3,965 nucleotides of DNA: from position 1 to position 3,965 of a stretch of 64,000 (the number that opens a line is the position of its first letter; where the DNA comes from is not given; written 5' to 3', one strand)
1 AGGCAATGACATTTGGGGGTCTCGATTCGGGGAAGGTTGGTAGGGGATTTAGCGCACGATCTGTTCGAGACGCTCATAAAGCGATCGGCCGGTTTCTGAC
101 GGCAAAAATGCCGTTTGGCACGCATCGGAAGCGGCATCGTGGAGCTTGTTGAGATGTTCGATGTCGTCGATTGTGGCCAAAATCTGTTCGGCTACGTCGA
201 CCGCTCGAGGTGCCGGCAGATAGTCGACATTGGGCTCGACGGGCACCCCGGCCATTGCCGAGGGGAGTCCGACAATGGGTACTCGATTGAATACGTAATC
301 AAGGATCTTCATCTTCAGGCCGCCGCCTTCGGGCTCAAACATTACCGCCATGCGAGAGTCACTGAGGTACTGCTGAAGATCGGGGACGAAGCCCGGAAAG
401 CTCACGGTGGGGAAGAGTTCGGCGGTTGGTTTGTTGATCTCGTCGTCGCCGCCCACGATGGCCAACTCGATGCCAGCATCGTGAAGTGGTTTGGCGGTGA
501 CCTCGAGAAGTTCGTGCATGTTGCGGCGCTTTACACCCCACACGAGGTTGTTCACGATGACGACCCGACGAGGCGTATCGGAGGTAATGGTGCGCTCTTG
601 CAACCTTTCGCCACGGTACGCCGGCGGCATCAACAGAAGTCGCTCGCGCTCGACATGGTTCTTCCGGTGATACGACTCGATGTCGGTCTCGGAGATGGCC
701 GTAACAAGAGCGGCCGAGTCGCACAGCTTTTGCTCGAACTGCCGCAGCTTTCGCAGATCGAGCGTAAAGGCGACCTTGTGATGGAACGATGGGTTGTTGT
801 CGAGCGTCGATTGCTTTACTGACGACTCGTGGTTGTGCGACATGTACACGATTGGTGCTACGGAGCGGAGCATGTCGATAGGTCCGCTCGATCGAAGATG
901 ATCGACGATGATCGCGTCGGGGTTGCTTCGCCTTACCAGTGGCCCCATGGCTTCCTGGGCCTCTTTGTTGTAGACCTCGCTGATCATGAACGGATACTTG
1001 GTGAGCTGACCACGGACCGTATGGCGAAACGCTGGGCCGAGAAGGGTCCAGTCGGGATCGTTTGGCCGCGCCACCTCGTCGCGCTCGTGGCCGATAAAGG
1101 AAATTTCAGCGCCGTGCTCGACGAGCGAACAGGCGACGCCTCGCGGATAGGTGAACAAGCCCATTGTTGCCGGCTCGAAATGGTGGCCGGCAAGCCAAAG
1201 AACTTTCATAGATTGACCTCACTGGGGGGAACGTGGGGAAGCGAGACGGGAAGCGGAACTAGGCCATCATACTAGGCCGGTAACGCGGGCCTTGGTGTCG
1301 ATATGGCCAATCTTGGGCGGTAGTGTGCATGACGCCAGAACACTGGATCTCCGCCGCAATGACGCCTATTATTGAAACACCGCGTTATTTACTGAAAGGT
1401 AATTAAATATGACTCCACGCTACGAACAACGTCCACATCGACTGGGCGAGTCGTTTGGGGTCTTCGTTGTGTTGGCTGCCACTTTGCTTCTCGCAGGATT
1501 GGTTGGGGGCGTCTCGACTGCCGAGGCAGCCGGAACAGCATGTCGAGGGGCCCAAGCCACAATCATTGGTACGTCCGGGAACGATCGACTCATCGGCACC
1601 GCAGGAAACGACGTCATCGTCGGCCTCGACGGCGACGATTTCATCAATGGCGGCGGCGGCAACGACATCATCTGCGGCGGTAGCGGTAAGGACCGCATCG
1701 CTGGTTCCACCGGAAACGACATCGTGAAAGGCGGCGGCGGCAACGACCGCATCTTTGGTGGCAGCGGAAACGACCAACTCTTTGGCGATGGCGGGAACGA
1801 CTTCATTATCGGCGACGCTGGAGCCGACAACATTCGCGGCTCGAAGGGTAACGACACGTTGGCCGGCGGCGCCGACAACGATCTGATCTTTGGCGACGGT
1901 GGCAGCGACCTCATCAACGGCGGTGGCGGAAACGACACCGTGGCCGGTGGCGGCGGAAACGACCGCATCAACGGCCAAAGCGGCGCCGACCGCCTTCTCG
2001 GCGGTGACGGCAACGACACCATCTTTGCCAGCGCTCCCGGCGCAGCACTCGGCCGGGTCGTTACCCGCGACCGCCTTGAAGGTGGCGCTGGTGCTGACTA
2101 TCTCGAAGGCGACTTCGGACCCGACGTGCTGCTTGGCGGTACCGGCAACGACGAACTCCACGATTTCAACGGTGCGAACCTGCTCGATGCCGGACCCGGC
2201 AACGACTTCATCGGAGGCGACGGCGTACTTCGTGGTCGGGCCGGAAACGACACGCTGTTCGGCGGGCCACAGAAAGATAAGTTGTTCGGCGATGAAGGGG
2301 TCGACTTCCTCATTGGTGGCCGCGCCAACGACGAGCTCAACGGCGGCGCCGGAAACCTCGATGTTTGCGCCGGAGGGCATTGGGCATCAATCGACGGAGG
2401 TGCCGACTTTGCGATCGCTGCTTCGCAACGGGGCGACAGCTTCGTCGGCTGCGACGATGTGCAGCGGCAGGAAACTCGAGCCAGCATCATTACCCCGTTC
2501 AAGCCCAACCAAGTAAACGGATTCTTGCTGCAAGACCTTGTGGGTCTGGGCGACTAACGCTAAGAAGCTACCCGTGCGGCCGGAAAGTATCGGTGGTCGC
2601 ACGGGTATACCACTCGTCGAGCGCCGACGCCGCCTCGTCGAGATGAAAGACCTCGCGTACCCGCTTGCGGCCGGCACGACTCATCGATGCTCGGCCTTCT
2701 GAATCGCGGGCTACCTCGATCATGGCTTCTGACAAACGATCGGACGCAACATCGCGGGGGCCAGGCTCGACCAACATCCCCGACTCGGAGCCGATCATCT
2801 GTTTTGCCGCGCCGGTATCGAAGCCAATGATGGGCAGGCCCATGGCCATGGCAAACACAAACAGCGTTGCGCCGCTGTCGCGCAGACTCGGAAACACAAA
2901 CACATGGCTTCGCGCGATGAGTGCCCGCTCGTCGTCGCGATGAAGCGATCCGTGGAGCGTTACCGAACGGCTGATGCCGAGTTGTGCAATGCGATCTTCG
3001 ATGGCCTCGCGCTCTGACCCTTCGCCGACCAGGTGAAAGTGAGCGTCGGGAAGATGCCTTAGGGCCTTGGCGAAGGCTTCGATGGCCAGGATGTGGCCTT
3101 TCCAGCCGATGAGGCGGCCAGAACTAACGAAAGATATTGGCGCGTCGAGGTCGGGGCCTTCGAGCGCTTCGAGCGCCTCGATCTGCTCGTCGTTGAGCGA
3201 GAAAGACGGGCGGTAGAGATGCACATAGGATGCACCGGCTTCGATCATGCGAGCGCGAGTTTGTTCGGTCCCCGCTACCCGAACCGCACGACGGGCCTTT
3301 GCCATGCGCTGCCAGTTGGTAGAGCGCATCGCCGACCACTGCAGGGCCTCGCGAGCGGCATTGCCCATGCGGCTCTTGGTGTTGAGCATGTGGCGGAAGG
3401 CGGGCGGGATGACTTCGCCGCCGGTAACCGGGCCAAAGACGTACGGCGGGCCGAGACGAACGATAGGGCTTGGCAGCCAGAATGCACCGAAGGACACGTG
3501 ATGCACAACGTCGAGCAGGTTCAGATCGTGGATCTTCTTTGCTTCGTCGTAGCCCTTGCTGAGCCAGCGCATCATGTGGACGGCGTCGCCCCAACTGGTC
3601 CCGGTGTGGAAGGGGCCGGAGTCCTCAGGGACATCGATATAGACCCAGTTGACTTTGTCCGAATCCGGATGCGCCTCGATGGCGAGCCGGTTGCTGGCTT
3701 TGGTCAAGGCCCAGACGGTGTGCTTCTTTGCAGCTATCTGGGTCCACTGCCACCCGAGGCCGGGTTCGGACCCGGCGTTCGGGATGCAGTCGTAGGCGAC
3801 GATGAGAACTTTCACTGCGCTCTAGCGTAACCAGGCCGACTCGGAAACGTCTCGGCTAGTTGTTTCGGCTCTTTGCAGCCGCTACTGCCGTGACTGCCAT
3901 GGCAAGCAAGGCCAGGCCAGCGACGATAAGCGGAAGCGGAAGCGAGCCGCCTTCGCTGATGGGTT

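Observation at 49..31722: One locus, two mirror-oriented Wzx/Wzy/Wzz-BY-kinase sets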

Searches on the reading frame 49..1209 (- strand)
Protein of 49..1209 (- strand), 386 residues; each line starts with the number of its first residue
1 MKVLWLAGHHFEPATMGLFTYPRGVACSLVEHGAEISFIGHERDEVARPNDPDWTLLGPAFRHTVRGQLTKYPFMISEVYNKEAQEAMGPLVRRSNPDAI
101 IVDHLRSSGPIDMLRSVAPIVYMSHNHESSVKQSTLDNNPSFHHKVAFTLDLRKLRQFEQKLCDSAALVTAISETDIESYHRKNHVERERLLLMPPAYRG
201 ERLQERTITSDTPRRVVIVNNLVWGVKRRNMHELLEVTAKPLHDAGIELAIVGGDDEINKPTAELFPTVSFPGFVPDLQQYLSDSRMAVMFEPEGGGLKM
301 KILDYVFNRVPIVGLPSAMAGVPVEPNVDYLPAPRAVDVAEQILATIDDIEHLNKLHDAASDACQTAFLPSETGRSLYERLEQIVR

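Call 3: search_protein_families(library=pfam, proteins=[window:49-1209:-])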
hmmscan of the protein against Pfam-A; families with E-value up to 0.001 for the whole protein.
window:49-1209:- (386 aa): 3 families
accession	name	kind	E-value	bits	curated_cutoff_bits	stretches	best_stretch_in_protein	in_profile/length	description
PF13692.12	Glyco_trans_1_4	-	2.5e-09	38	27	1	214-349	2-142/142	Glycosyl transferases group 1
PF13439.12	Glyco_transf_4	-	3.9e-07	30.7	28.5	1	23-196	9-164/170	Glycosyltransferase Family 4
PF13579.12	Glyco_trans_4_4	-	9.8e-05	23.2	29.7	1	20-196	5-157/158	Glycosyl transferase 4-like domain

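Call 80: search_protein_families(library=ncbifam, proteins=[window:49-1209:-], max_evalue=0.00001)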
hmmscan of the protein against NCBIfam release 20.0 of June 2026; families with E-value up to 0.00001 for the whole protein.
window:49-1209:- (386 aa): 1 family
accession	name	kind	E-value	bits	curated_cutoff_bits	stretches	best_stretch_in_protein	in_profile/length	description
TIGR03087.1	stp1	hypoth_equivalog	9.2e-09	34.9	316.65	1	246-364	259-377/397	TIGR03087 family PEP-CTERM/XrtA system glycosyltransferase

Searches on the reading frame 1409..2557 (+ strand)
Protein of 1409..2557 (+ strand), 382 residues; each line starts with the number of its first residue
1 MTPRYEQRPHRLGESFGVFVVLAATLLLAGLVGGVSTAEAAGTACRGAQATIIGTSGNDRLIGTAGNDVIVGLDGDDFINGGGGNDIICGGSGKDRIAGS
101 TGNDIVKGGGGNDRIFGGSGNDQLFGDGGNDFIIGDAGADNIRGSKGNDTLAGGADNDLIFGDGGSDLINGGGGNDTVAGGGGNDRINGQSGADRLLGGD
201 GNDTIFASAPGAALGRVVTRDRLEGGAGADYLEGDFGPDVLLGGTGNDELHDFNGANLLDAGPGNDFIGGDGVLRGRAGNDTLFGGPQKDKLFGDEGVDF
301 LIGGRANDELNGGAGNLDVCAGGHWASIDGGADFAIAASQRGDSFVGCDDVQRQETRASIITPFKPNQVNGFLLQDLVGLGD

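Call 3: search_protein_families(library=pfam, proteins=[window:1409-2557:+])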
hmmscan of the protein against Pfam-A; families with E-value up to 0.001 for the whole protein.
window:1409-2557:+ (382 aa): 1 family
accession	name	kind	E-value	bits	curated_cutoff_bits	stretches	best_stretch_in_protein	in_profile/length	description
PF00353.25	HemolysinCabind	-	2.8e-56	187.4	23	8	90-124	2-36/36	RTX calcium-binding nonapeptide repeat (4 copies)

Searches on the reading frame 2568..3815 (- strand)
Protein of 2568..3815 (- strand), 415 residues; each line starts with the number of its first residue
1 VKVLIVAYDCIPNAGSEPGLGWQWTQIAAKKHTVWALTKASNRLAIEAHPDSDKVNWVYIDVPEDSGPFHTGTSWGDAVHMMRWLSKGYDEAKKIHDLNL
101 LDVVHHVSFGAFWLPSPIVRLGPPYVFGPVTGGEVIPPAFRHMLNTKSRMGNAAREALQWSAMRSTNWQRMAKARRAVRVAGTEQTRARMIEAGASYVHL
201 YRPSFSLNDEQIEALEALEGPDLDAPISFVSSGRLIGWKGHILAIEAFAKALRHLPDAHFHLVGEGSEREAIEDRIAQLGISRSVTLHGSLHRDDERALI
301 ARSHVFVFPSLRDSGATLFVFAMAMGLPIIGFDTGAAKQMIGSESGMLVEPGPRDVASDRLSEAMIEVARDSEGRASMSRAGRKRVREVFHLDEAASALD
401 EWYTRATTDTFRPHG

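Call 3: search_protein_families(library=pfam, proteins=[window:2568-3815:-])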
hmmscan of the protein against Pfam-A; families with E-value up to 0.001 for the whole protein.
window:2568-3815:- (415 aa): 3 families
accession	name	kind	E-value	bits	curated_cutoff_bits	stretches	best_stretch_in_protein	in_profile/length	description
PF00534.26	Glycos_transf_1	-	9.6e-26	90.8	26.4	1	228-385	17-172/172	Glycosyl transferases group 1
PF13692.12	Glyco_trans_1_4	-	1.8e-22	80.6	27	1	229-368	4-139/142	Glycosyl transferases group 1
PF20706.3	GT4-conflict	-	0.00024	20.6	26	1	156-397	129-383/385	Family 4 Glycosyltransferase in conflict systems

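Call 80: search_protein_families(library=ncbifam, proteins=[window:2568-3815:-], max_evalue=0.00001)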
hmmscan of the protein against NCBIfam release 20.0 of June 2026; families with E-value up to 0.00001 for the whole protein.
window:2568-3815:- (415 aa): 15 families
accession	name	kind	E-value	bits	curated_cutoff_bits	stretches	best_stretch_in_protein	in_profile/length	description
NF041876.1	EPS_EpsE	equivalog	9.3e-29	100.8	400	1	214-399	202-389/389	exopolysaccharide biosynthesis GT4 family glycosyltransferase EpsE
NF041879.1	EPS_EpsH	equivalog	2.7e-20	72.5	800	1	120-404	139-414/431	exopolysaccharide biosynthesis glycosyltransferase EpsH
TIGR03088.1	stp2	hypoth_equivalog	3.8e-19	69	409.05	1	224-404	192-371/374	TIGR03088 family PEP-CTERM/XrtA system glycosyltransferase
NF047684.1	TeichurnBiosyTuaC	equivalog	1.1e-14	54.2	550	1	221-406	216-389/391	teichuronic acid biosynthesis protein TuaC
TIGR03999.1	thiol_BshA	equivalog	3.3e-13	49.3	273.7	1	245-406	218-373/375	N-acetyl-alpha-D-glucosaminyl L-malate synthase BshA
TIGR04157.1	glyco_rSAM_CFB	subfamily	1.1e-12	47.7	400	1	230-400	231-403/406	TIGR04157 family glycosyltransferase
TIGR02149.1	glgA_Coryne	subfamily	5.7e-10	38.9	302.4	1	286-403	267-387/391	glycogen synthase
TIGR03449.1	mycothiol_MshA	equivalog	1.4e-09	37.4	462.5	1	175-408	177-405/406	D-inositol-3-phosphate glycosyltransferase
TIGR04047.1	MSMEG_0565_glyc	hypoth_equivalog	1.1e-08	34.6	259.85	1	236-403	203-371/373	MSMEG_0565 family glycosyltransferase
TIGR04063.1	stp3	hypoth_equivalog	2.2e-08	33.4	442.05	1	227-405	216-394/397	TIGR04063 family PEP-CTERM/XrtA system glycosyltransferase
NF053787.1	GlcN_PG_synth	equivalog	7.3e-07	28.3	480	1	285-405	243-358/361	N-acetylglucosaminyl phosphatidylglycerol synthase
NF012034.0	PRK15490.1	equivalog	7.7e-07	27.9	813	1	231-350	403-521/578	Vi polysaccharide biosynthesis glycosyltransferase TviE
NF050063.1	ProtGlycPglJ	equivalog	2.2e-06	27.2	500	1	219-390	188-351/363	N-acetylgalactosamine-N,N'-diacetylbacillosaminyl-diphospho-undecaprenol 4-alpha-N-acetylgalactosaminyltransferase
NF047880.1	glyco_SdgA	exception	3.3e-06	26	800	1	230-373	319-458/488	serine-aspartate repeat adhesin O-glycosyltransferase SdgA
TIGR04005.1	wcaL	equivalog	8.6e-06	24.8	537.6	0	225-390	221-390/406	colanic acid biosynthesis glycosyltransferase WcaL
